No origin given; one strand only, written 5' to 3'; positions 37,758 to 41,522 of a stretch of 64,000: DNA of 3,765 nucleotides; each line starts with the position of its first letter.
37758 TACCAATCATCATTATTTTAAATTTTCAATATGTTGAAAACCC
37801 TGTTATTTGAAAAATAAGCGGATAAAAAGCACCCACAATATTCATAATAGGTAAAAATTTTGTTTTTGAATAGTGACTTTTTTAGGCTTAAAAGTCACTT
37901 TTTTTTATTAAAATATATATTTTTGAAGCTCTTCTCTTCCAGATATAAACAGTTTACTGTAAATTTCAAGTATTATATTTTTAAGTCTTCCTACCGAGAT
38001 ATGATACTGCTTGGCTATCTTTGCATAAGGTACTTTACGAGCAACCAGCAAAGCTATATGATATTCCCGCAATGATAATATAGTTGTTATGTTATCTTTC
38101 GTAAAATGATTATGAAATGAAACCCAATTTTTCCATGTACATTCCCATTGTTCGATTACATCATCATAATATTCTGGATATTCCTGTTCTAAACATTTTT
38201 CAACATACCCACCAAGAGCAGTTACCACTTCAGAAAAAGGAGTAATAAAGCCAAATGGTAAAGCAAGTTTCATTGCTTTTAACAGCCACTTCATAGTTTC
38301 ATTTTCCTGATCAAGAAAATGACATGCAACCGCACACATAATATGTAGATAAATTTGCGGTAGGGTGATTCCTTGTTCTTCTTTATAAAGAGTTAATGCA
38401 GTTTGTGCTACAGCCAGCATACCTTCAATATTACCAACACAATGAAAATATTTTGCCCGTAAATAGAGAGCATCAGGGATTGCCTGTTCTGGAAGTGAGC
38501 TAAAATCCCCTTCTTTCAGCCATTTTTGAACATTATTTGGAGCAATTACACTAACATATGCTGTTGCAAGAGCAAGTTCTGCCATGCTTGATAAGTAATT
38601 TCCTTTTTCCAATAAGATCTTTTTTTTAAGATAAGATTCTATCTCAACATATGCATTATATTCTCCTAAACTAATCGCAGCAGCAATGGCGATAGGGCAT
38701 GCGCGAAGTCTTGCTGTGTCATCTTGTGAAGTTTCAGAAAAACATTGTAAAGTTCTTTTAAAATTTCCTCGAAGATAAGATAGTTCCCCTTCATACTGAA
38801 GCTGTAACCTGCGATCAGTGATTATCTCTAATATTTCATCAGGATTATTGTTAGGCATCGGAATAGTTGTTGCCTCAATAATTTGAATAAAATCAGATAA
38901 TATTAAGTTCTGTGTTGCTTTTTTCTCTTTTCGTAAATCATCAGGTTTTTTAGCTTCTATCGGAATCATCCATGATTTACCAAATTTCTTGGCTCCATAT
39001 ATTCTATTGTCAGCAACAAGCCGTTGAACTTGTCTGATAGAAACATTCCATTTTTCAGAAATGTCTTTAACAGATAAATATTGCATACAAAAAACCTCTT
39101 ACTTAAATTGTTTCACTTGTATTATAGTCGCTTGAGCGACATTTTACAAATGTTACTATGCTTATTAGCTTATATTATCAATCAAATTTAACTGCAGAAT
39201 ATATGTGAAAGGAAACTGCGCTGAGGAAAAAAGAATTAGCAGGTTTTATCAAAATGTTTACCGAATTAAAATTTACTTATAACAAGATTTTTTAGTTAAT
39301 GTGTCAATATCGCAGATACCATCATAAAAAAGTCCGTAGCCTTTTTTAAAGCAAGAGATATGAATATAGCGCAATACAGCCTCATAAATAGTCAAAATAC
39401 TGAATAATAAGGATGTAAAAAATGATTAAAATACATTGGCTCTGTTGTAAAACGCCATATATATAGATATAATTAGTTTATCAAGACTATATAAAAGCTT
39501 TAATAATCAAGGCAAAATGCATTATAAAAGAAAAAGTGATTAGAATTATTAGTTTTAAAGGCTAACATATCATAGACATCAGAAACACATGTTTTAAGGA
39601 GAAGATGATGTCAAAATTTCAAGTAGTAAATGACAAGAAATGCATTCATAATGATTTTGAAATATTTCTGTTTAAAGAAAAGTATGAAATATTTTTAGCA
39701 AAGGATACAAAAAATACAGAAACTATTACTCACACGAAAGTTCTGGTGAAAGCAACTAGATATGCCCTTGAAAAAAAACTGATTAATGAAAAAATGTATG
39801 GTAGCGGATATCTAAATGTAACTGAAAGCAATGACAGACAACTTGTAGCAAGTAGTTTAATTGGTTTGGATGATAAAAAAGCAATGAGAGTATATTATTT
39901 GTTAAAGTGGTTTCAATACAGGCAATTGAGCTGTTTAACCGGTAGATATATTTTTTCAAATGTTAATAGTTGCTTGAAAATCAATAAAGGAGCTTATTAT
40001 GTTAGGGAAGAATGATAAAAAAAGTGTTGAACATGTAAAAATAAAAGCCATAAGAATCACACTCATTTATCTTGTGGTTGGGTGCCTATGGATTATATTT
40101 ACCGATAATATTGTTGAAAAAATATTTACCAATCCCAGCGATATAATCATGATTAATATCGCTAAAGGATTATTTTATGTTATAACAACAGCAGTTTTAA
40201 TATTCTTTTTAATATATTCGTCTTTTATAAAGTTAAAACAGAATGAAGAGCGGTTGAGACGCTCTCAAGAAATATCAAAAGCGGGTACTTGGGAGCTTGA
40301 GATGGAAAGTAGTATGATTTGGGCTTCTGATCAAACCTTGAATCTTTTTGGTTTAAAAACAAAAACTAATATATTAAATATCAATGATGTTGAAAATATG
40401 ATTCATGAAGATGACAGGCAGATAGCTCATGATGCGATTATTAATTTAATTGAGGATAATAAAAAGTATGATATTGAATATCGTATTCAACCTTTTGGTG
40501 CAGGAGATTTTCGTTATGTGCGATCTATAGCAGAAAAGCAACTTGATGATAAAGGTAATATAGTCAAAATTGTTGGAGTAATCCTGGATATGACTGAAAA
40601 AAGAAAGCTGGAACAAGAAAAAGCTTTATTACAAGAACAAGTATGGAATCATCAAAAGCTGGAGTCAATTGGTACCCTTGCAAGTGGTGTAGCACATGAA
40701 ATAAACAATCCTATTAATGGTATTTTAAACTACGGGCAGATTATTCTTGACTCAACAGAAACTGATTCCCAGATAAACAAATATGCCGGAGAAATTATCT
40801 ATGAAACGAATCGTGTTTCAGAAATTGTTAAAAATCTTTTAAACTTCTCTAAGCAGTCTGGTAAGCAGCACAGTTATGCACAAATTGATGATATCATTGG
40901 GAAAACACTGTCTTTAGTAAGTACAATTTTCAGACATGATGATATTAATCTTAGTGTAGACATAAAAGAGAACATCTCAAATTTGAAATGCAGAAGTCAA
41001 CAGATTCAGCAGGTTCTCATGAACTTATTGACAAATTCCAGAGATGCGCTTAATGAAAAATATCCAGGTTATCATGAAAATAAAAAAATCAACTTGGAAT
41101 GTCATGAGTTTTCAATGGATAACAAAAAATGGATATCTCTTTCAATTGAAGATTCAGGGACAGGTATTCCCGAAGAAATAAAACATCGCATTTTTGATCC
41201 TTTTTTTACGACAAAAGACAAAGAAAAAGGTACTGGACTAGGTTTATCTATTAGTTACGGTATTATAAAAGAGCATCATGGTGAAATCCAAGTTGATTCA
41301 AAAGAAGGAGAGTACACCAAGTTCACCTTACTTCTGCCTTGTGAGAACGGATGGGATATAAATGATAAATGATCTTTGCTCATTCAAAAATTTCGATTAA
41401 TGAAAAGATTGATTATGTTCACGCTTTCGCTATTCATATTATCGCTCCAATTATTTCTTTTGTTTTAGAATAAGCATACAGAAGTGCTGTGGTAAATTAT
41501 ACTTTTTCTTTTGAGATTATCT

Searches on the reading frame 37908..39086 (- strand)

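Call 51: search_protein_families(library=pfam, proteins=[window:37908-39086:-], max_evalue=0.001)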
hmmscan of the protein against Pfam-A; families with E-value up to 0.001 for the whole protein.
window:37908-39086:- (392 aa): 5 families
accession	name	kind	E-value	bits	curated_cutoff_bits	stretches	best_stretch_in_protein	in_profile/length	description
PF13384.12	HTH_23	-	1e-06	28.8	24.6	0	341-370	7-36/50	Homeodomain-like domain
PF12728.13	HTH_17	-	1.8e-05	25.3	27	1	3-43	1-40/51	Helix-turn-helix domain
PF13542.12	HTH_Tnp_ISL3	-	0.00014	21.7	27.4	0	341-375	17-50/51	Helix-turn-helix domain of transposase family ISL3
PF13518.12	HTH_28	-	0.00033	21.1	25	0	344-372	5-33/52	Helix-turn-helix domain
PF17874.7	TPR_MalT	-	0.0009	19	45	0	236-284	271-319/336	MalT-like TPR region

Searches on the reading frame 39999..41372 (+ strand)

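Call 51: search_protein_families(library=pfam, proteins=[window:39999-41372:+], max_evalue=0.001)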
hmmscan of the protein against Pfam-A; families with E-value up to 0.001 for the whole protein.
window:39999-41372:+ (457 aa): 4 families
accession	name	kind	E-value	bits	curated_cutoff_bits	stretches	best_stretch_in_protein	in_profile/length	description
PF02518.31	HATPase_c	-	1e-24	87.6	26.4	1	333-449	3-110/111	Histidine kinase-, DNA gyrase B-, and HSP90-like ATPase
PF00512.31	HisKA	-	9.2e-13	48.5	26.9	1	225-286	3-63/66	His Kinase A (phospho-acceptor) domain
PF08447.18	PAS_3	-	3.2e-11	43.8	25.6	1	107-195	2-89/89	PAS fold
PF14501.12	HATPase_c_5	-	8.8e-05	22.8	22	1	335-440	5-96/102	GHKL domain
